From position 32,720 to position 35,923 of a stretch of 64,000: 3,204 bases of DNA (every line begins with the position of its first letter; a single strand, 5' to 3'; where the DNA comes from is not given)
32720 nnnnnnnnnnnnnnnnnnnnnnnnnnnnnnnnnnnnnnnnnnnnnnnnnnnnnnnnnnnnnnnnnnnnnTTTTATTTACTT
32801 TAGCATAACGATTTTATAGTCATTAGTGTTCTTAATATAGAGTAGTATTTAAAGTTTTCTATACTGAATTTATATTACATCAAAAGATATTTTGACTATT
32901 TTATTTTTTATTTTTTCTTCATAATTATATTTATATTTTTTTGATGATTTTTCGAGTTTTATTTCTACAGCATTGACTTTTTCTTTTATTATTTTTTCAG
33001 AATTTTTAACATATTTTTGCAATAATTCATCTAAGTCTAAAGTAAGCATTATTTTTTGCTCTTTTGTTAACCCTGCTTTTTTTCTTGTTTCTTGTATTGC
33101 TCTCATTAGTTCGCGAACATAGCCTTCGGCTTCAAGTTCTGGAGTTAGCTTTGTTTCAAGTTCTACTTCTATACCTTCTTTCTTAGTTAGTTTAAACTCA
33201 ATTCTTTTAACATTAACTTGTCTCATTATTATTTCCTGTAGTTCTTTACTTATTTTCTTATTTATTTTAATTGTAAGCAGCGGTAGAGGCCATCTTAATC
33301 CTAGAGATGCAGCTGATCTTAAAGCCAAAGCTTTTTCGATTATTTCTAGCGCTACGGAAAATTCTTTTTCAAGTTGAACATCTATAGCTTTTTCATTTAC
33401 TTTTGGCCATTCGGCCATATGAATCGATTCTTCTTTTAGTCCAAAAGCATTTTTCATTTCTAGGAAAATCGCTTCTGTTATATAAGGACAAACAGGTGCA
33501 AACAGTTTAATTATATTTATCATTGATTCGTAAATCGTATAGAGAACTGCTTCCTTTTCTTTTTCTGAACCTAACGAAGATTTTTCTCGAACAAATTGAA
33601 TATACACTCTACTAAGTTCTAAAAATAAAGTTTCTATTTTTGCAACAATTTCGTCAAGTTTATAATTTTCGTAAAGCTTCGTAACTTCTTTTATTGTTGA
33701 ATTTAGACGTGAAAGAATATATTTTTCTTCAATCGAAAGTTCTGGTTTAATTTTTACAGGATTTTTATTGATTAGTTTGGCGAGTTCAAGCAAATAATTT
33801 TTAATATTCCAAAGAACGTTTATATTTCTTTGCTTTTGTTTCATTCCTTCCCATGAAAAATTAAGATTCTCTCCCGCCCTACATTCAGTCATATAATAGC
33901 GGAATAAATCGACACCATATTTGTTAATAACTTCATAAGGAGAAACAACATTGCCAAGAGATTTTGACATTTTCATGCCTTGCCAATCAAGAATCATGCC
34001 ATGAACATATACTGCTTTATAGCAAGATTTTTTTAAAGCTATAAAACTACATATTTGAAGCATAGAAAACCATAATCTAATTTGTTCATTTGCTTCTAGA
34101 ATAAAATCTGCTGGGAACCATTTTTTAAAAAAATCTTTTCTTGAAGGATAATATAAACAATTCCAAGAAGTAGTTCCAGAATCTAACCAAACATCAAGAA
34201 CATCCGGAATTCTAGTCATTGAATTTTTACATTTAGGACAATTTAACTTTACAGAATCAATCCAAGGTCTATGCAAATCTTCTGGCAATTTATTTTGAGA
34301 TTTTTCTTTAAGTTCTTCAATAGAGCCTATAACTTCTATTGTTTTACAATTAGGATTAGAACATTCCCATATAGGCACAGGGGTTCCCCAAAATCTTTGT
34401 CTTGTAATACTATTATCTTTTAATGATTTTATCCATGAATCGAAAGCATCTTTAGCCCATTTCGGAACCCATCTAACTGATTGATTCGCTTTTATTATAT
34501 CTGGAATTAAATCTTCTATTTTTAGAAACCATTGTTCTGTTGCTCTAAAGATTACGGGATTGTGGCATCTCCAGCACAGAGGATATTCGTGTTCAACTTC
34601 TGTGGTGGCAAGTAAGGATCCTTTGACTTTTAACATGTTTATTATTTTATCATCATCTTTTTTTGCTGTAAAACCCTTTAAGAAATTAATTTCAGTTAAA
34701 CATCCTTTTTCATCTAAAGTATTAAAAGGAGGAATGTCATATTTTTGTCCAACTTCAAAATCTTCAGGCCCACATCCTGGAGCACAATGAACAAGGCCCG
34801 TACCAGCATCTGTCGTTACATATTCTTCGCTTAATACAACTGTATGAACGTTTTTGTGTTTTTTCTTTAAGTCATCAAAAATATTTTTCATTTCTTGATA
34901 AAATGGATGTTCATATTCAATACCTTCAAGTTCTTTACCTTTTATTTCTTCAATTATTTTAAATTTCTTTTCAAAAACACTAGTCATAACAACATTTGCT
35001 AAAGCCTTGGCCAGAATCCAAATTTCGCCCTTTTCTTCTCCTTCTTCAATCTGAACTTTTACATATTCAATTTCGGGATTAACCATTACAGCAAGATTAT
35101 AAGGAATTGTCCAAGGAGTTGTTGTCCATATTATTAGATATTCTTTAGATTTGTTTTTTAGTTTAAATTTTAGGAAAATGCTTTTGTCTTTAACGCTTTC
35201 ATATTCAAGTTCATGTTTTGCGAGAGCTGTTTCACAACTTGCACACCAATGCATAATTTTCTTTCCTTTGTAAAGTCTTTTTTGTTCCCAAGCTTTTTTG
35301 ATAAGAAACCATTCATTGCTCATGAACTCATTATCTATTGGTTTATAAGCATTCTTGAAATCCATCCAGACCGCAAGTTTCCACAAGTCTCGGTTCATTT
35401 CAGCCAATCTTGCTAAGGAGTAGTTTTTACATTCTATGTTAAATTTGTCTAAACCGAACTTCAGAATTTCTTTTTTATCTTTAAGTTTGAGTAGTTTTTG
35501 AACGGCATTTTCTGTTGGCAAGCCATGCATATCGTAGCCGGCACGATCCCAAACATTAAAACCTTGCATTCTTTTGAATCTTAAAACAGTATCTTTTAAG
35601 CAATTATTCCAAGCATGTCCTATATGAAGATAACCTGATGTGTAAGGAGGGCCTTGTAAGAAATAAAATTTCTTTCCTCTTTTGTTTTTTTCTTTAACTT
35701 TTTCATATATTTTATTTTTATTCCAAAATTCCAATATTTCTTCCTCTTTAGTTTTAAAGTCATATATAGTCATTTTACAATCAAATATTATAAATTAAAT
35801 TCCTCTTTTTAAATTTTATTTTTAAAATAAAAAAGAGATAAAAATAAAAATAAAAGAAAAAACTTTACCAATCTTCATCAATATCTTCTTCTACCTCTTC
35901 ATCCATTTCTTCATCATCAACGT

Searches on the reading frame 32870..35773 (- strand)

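Call 36: search_protein_families(library=pfam, max_evalue=0.0001, proteins=[window:32870-35773:-])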
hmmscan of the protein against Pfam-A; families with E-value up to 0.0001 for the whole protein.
window:32870-35773:- (967 aa): 5 families
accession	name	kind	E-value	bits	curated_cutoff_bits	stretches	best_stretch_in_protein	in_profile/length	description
PF00133.28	tRNA-synt_1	-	5.9e-112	374.9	22.7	1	13-640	2-414/414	tRNA synthetases class I (I, L, M and V)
PF08264.19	Anticodon_1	-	2.2e-28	99.4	25.1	1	683-831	1-145/148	Anticodon-binding domain of tRNA ligase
PF09334.17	tRNA-synt_1g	-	2.4e-23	83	20.1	3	574-660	301-386/391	tRNA synthetases class I (M)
PF19302.4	DUF5915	-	2.9e-15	56.7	27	1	845-954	79-186/195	Domain of unknown function (DUF5915)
PF01406.26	tRNA-synt_1e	-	3.4e-08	33.6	27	1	579-647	231-299/301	tRNA synthetases class I (C) catalytic domain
